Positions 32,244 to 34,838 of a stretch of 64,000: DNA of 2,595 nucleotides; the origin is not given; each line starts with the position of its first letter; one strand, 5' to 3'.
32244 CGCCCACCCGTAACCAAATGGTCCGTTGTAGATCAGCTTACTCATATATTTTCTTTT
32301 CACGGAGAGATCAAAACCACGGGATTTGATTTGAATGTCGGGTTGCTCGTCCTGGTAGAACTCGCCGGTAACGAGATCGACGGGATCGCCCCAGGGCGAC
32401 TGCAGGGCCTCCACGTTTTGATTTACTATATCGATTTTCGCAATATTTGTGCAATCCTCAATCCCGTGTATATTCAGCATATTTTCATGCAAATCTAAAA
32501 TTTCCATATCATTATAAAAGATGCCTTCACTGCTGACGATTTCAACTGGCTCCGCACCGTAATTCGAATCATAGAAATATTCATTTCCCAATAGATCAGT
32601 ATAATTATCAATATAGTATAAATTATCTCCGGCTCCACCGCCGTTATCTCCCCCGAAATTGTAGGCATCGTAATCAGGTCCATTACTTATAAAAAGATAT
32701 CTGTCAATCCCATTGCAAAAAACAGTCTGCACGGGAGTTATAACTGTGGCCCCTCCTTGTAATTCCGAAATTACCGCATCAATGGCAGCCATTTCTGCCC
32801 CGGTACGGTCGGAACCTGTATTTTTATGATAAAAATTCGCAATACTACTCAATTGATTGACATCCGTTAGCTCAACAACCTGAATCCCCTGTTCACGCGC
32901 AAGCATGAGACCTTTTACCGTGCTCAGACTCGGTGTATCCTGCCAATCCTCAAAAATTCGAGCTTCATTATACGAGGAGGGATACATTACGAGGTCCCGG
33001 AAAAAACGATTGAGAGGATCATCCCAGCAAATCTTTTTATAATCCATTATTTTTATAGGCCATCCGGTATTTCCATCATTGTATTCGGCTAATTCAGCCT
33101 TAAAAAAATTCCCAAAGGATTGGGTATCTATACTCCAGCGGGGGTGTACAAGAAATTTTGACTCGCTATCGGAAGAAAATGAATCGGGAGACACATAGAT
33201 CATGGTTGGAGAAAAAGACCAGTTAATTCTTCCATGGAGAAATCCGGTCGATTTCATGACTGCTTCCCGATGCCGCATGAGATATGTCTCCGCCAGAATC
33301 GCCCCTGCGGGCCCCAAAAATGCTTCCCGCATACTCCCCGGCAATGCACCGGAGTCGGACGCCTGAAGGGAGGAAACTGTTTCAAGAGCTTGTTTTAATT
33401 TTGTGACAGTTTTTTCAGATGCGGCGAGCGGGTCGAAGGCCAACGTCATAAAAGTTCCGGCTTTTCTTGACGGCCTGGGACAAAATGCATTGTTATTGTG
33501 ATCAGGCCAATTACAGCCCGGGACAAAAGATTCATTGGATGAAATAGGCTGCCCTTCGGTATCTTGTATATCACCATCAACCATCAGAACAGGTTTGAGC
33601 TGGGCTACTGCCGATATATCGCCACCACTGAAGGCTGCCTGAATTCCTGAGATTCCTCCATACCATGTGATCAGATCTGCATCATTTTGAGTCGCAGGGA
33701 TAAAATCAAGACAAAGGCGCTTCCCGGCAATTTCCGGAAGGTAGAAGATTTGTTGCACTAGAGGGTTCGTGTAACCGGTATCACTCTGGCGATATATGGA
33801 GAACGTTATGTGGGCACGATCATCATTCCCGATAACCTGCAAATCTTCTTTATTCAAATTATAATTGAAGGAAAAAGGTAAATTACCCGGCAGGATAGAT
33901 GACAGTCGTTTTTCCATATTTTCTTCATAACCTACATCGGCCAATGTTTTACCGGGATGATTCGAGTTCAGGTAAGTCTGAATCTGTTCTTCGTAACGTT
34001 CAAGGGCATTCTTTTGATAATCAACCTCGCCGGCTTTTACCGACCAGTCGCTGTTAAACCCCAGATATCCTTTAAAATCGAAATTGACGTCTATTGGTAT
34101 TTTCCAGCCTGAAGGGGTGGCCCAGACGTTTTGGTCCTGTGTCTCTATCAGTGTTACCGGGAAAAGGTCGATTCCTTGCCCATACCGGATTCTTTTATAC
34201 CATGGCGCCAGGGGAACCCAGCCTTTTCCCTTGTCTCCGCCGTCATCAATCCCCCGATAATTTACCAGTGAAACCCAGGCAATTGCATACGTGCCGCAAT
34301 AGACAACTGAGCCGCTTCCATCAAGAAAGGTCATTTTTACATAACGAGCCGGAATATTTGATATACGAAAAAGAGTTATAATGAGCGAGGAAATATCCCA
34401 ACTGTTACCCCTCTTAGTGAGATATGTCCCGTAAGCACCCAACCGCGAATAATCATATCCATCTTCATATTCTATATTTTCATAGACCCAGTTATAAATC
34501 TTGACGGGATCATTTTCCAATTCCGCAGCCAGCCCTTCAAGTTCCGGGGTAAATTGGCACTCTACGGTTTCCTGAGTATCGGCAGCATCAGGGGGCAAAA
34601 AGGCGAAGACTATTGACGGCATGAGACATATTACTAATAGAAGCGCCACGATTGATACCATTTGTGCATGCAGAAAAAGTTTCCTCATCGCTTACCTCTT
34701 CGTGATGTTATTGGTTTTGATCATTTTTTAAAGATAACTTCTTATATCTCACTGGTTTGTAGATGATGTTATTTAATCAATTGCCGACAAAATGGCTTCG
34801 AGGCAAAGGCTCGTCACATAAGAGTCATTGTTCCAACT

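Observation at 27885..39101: Sec-signal Rhs cocoon toxin encoded directly behind a giant Ig/LamG/FN3/toroid surface protein, with no T6SS, PAAR, VgrG or TcA partner in sight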

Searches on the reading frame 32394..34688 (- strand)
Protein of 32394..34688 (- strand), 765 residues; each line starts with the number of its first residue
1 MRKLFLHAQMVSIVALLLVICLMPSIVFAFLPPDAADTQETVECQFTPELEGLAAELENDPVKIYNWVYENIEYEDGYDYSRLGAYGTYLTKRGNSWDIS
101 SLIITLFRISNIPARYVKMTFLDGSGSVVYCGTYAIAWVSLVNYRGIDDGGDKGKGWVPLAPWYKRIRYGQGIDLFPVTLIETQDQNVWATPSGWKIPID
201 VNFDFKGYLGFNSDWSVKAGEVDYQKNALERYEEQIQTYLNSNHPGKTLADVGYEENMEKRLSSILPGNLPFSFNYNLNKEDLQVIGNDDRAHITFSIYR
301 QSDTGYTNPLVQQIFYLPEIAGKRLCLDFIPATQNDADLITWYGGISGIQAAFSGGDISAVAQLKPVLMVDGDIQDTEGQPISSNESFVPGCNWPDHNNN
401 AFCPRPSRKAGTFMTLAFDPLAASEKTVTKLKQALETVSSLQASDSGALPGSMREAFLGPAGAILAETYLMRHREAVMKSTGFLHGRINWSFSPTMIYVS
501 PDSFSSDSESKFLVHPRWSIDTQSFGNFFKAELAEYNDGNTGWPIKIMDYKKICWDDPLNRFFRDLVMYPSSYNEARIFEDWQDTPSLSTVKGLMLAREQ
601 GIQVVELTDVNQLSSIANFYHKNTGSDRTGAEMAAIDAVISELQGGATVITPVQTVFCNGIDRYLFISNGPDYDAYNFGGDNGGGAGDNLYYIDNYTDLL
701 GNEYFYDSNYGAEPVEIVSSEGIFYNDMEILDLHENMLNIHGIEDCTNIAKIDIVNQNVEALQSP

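Call 12: find_homologous_proteins(query=window:32394-34688:-)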
Query seq(765 aa) (765 aa): 32 proteins with E <= 0.001 among 8000 candidates.
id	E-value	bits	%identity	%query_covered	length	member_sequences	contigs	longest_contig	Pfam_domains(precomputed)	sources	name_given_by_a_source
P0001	3.0e-119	417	38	90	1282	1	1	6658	PF05593.20,PF20148.5,PF01841.26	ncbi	-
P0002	1.2e-92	329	36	79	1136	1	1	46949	PF20148.5,PF01841.26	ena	-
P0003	1.2e-77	280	34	78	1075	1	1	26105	PF05593.20,PF20148.5,PF01841.26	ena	-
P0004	3.7e-33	133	31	44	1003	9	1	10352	PF01841.26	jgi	jgi:transglutaminase-like putative cysteine protease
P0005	7.4e-32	128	27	54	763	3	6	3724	PF01841.26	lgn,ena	-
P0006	9.9e-31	125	27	78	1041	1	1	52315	PF01841.26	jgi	jgi:transglutaminase-like putative cysteine protease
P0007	4.3e-28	116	26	85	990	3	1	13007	PF01841.26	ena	-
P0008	1.9e-27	114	29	42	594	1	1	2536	PF01841.26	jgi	jgi:transglutaminase-like putative cysteine protease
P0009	3.7e-27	113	30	45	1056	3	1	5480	PF01841.26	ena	-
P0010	1.1e-26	111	28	55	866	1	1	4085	PF01841.26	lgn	-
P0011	1.3e-26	111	28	54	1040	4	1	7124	PF01841.26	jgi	-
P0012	1.5e-26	111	26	80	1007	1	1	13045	PF01841.26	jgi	-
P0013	2.6e-26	110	29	41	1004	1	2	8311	PF01841.26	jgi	jgi:hypothetical protein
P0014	2.3e-25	107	31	41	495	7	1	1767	PF01841.26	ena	-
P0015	2.6e-25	107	27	55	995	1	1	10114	PF01841.26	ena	-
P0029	6.3e-17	79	28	41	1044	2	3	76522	PF01841.26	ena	-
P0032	2.0e-10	58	25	47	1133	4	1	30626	PF14040.12,PF01841.26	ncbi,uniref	ncbi:MAG: transglutaminase domain-containing protein [Methylovulum miyakonense]|uniref:transglutamin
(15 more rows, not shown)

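Call 13: find_encoding_contigs(protein=P0002, flank=10000, max_places=3)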
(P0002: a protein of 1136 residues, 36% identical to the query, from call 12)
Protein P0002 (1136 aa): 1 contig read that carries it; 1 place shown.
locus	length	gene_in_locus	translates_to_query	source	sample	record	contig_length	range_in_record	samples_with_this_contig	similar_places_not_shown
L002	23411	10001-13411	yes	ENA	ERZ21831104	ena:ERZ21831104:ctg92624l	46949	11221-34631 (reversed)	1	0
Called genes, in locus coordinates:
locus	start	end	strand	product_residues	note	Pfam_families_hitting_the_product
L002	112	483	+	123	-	PF09350:DJC28_CD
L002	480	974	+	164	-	-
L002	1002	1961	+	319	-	PF01820:Dala_Dala_lig_N, PF02655:ATP-grasp_3, PF02786:CPSase_L_D2, PF02222:ATP-grasp (weak), PF07478:Dala_Dala_lig_C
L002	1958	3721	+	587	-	PF02844:GARS_N, PF01071:GARS_A, PF02786:CPSase_L_D2 (weak), PF02843:GARS_C, PF00731:AIRC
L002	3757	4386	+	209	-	PF01300:Sua5_yciO_yrdC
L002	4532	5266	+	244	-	PF01053:Cys_Met_Meta_PP, PF00155:Aminotran_1_2, PF06838:Met_gamma_lyase (faint)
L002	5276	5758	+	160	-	PF01053:Cys_Met_Meta_PP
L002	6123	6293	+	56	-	-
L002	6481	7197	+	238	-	-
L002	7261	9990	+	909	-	PF12245:Big_3_2 (faint), PF18884:TSP3_bac (weak), PF13290:CHB_HEX_C_1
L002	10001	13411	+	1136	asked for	PF01841:Transglut_core, PF20148:DUF6531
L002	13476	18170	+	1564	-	PF25023:TEN_YD-shell, PF05593:RHS_repeat, PF25023:TEN_YD-shell, PF05593:RHS_repeat (weak), PF25023:TEN_YD-shell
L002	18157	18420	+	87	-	PF24693:DUF7660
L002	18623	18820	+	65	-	-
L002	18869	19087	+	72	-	-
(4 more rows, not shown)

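Call 14: find_encoding_contigs(protein=P0003, flank=10000, max_places=3)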
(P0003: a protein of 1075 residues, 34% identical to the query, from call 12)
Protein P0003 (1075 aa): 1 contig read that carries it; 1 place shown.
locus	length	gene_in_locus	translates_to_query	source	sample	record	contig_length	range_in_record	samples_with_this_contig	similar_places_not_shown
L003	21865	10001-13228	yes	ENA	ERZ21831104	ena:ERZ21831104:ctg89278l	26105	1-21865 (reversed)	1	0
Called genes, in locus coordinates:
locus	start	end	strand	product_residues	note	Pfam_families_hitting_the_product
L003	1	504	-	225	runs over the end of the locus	PF04404:ERF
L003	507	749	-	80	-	-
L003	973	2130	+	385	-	-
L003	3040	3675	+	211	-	-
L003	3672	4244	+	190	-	-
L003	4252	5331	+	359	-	PF00753:Lactamase_B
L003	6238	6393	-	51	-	-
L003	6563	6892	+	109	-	PF13560:HTH_31 (weak), PF12844:HTH_19, PF13443:HTH_26, PF01381:HTH_3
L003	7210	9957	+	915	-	PF13287:Fn3_assoc (weak), PF13290:CHB_HEX_C_1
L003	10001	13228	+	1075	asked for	PF01841:Transglut_core, PF20148:DUF6531, PF05593:RHS_repeat (faint)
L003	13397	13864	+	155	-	PF05593:RHS_repeat (faint)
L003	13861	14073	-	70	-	-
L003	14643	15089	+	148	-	PF25023:TEN_YD-shell (faint), PF05593:RHS_repeat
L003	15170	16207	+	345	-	PF25023:TEN_YD-shell (weak), PF05593:RHS_repeat (weak), PF25023:TEN_YD-shell, PF05593:RHS_repeat (weak)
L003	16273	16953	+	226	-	PF25023:TEN_YD-shell (faint), PF05593:RHS_repeat (faint)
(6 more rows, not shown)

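Call 15: find_encoding_contigs(protein=P0001, flank=10000, max_places=3)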
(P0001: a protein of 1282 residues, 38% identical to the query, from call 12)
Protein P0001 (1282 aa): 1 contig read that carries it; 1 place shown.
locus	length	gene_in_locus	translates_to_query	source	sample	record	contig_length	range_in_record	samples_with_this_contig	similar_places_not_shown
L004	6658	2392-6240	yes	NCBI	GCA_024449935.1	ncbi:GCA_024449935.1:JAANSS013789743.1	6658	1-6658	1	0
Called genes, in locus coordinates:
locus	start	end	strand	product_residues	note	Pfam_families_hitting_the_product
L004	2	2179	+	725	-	?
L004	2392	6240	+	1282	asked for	PF01841:Transglut_core, PF20148:DUF6531, PF05593:RHS_repeat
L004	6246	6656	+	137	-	?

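Call 19: find_encoding_contigs(protein=P0006, flank=8000, max_places=2)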
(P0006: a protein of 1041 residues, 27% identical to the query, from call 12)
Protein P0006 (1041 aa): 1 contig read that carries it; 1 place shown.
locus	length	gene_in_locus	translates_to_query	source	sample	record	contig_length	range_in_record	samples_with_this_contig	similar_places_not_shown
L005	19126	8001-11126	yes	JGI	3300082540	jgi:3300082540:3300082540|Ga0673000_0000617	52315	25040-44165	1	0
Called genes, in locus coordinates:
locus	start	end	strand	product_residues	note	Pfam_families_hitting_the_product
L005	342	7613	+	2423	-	PF13620:CarboxypepD_reg, PF13620:CarboxypepD_reg, PF13715:CarbopepD_reg_2, PF13620:CarboxypepD_reg, PF13620:CarboxypepD_reg, PF13715:CarbopepD_reg_2, PF13620:CarboxypepD_reg, PF00754:F5_F8_type_C, +8 more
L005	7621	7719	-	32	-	-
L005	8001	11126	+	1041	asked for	PF01841:Transglut_core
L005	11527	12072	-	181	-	-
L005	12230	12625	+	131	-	PF01841:Transglut_core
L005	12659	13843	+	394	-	-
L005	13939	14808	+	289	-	PF09955:DUF2189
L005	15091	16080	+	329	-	PF08240:ADH_N, PF00107:ADH_zinc_N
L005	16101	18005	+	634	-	PF16177:ACAS_N, PF00501:AMP-binding, PF13193:AMP-binding_C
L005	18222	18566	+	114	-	-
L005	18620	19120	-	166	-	-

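Call 20: find_encoding_contigs(protein=P0032, flank=8000, max_places=2)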
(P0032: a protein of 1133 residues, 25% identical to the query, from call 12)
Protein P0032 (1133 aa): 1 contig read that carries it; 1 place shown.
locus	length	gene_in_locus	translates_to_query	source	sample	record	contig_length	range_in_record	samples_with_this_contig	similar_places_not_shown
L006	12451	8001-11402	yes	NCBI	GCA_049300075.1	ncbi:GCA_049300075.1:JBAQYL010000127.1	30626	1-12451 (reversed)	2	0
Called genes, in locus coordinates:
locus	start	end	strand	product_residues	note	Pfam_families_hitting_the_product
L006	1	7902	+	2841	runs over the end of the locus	PF13243:SQHop_cyclase_C, PF13620:CarboxypepD_reg, PF13620:CarboxypepD_reg, PF13715:CarbopepD_reg_2, PF13620:CarboxypepD_reg, PF13715:CarbopepD_reg_2, PF13620:CarboxypepD_reg, PF13620:CarboxypepD_reg, +14 more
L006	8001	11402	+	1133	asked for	PF01841:Transglut_core, PF14040:DNase_NucA_NucB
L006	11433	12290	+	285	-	PF09346:SMI1_KNR4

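Call 21: find_encoding_contigs(protein=P0029, flank=8000, max_places=2)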
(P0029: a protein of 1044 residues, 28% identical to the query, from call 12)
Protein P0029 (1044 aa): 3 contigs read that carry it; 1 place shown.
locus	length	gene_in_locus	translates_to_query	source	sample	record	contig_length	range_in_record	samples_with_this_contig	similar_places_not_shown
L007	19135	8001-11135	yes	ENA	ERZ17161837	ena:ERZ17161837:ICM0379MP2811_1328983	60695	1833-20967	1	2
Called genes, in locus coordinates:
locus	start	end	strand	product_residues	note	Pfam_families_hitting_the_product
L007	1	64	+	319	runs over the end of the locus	PF01699:Na_Ca_ex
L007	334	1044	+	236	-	PF20240:DUF6597, PF12833:HTH_18 (weak)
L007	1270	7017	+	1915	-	PF13620:CarboxypepD_reg, PF13715:CarbopepD_reg_2 (weak), PF13620:CarboxypepD_reg, PF13620:CarboxypepD_reg, PF13715:CarbopepD_reg_2, PF13620:CarboxypepD_reg, PF00092:VWA, PF06707:DUF1194, +7 more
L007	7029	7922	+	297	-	PF20597:pAdhesive_15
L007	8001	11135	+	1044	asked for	PF01841:Transglut_core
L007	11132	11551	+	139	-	-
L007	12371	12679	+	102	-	-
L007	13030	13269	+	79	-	-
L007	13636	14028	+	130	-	PF00903:Glyoxalase (weak), PF12681:Glyoxalase_2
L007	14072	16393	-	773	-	PF11721:Malectin, PF02927:CelD_N, PF00759:Glyco_hydro_9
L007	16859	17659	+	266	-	PF00121:TIM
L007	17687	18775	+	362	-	PF01116:F_bP_aldolase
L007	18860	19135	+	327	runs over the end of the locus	PF00316:FBPase, PF18913:FBPase_C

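Call 27: search_solved_structures(query=window:32394-34688:-, max_evalue=1, show_alignments=2)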
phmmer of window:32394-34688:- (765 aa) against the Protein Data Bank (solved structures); distinct sequences matched with E-value up to 1: 1.
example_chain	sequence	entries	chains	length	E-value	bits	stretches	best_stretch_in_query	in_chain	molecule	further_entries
3isr_A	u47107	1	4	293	0.00049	21.4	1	61-117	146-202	Transglutaminase-like enzymes, putative cysteine protease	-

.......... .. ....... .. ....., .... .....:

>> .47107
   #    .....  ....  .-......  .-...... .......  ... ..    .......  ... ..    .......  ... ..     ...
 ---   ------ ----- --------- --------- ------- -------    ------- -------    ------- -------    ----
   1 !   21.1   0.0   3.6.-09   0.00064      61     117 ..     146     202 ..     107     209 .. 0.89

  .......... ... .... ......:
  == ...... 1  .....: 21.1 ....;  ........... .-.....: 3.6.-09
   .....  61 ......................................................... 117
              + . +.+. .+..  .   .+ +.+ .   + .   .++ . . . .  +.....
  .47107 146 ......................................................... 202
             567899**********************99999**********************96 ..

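Call 29: find_related_loci(query=A1, collection=genome_contigs, flank=10000)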
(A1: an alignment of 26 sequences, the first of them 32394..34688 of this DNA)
Query A1 (765 aa) in genome_contigs; peptide patterns used: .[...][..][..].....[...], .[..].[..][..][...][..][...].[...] (x = any residue, [..] = any of these).
600 stretches matched a pattern (row limit reached: there are more); 207 encode a relative of the query (tblastn E <= 1e-3); the best 80 are kept; 80 distinct loci.
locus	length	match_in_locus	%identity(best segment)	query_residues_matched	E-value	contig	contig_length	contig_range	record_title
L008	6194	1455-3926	33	1-687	2e-90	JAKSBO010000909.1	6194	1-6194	MAG: Desulfobacterales bacterium isolate MAG.189 k141_3619034, whole genome shotgun sequence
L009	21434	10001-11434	26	49-581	4e-42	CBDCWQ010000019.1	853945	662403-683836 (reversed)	MAG: Myxococcota bacterium isolate 159d441a-5128-48e9-9a90-04660ad44008 genome assembly, contig: contig_19, whole genome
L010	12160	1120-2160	32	33-372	4e-39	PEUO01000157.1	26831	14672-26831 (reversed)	MAG: Deltaproteobacteria bacterium CG03_land_8_20_14_0_80_45_14 CG03_land_8_20_14_0.80_scaffold_483_c, whole genome shot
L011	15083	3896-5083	30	33-445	6e-38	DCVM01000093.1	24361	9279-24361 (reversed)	MAG TPA_asm: Syntrophaceae bacterium UBA2188 UBA2188_contig_16288, whole genome shotgun sequence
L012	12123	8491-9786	30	32-453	2e-35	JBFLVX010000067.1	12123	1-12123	MAG: Nitrospirota bacterium isolate MAG017 MAG017_67, whole genome shotgun sequence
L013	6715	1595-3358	27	32-613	5e-35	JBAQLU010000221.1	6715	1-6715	MAG: Thermodesulfovibrionales bacterium isolate MFD12052_ilm_asm_bin4 k127_5929, whole genome shotgun sequence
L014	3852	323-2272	24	32-685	1e-32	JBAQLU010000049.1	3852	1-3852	MAG: Thermodesulfovibrionales bacterium isolate MFD12052_ilm_asm_bin4 k127_43783, whole genome shotgun sequence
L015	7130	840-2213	26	33-451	1e-29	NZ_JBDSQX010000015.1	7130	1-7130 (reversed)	MAG: Roseateles sp. isolate cluster1_bin.498 k127_7493866, whole genome shotgun sequence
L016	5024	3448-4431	30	32-341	2e-29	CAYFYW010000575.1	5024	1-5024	MAG TPA_asm: uncultured Nitrospirales bacterium isolate ERP108616_co1_63 genome assembly, contig: k119_267037, whole gen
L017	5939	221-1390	27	5-379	4e-29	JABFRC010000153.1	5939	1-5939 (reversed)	MAG: Methylococcaceae bacterium isolate P-RSF-IL-13 seq_5334, whole genome shotgun sequence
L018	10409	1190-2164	32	33-343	2e-32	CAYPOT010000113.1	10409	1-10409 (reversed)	MAG TPA_asm: uncultured Nitrospiraceae bacterium isolate ERP113451_co1_289 genome assembly, contig: NODE_7886_length_104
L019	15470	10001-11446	28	26-488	2e-28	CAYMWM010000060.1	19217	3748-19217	MAG TPA_asm: uncultured Smithella sp. isolate SRP192927_co6_232 genome assembly, contig: NODE_6247_length_19217_cov_5.27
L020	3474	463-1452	28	32-343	2e-28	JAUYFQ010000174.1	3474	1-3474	MAG: Sulfuricellaceae bacterium isolate C21_metabat.bin.21_sub C21_k141_443234, whole genome shotgun sequence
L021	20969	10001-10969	27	34-372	3e-27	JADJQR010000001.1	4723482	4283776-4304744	MAG: bacterium isolate Fred_18-Q3-R57-64_MAXAC.288 tig00000189-10-47221210, whole genome shotgun sequence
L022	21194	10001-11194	28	33-420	8e-27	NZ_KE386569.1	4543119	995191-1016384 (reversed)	Methylobacter luteus IMV-B-3098 MetluDRAFT_scaffold1.1, whole genome shotgun sequence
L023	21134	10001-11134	27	25-404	1e-26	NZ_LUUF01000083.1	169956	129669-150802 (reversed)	Methylomonas methanica strain NCIMB 11130 contig_56, whole genome shotgun sequence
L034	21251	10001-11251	26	33-438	3e-25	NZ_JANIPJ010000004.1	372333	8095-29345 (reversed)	Paenibacillus soyae strain SCIV0701 NODE_4_length_372333_cov_9.570485, whole genome shotgun sequence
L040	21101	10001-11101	27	25-379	1e-23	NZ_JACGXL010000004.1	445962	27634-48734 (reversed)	Dokdonella fugitiva strain RH2WT43 Ga0326535_04, whole genome shotgun sequence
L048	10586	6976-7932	28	31-374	9e-23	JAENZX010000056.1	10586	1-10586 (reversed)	MAG: Thermincola ferriacetica isolate BM5_bin.18 BM5_bin18_NODE_1153_length_10586_cov_7.007407, whole genome shotgun seq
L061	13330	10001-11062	27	33-374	1e-21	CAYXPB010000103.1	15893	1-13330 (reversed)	MAG TPA_asm: uncultured Acetivibrio sp. isolate binchicken_co39_530 genome assembly, contig: NODE_8961_length_15893_cov_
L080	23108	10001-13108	28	36-340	9e-20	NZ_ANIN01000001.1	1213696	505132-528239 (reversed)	Moraxella macacae 0408225 strain 408225 chrom_contig1, whole genome shotgun sequence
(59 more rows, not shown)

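Call 36: predict_structure(alignment_id=A1)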
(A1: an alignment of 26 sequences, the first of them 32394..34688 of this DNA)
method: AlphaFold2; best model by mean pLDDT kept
length: 765 residues; sequences in the alignment: 26
mean_pLDDT: 73.1   pTM: 0.77
mean pLDDT of the five models: 73.1, 72.2, 71.7, 69.8, 68.2
residues with pLDDT >= 90: 176; 70-90: 324; 50-70: 140; < 50: 125
segments of 3 or more residues with pLDDT < 50: 1-3, 20-28, 149-151, 186-191, 505-515, 683-765
pLDDT, mean of each block of 10 residues (from residue 1): 52 57 46 91 94 97 94 82 92 92 98 90 62 86 60 74 79 76 47 66 86 60 77 94 93 80 73 55 87 91 88 91 90 91 79 78 92 84 91 66 82 84 85 81 56 79 89 88 84 80 51 57 79 69 68 83 89 85 77 86 88 68 52 74 90 78 83 78 41 27 25 25 27 28 30 30 34
secondary structure, 60 per line:
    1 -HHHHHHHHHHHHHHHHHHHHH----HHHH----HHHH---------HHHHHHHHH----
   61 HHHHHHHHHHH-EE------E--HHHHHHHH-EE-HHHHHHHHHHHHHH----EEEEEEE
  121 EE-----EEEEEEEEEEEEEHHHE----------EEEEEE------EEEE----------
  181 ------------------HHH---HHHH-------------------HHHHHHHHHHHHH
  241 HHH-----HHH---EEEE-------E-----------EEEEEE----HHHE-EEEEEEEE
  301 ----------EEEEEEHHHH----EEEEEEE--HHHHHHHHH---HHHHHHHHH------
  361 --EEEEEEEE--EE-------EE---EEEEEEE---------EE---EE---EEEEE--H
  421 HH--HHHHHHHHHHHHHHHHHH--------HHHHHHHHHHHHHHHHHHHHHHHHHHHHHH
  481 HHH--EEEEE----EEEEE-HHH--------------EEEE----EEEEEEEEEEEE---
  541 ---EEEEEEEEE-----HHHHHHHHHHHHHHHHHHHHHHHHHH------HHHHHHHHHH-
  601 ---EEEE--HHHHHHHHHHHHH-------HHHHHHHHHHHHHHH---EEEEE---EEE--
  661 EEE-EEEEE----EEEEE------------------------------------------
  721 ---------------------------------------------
elements in order (helices of 4 or more, strands of 3 or more residues): H2-22 H27-30 H35-38 H48-56 H61-71 H84-91 H96-109 E114-122 E128-140 E155-160 E167-170 H205-208 H228-243 E255-258 E278-283 E293-300 E311-316 H317-320 E325-331 H334-342 H346-354 E363-370 E387-393 E413-417 H425-442 H451-483 E486-490 E495-499 E518-521 E526-537 E544-552 H558-583 H590-599 E604-607 H610-622 H630-644 E648-652 E656-658 E661-663 E665-669 E674-678
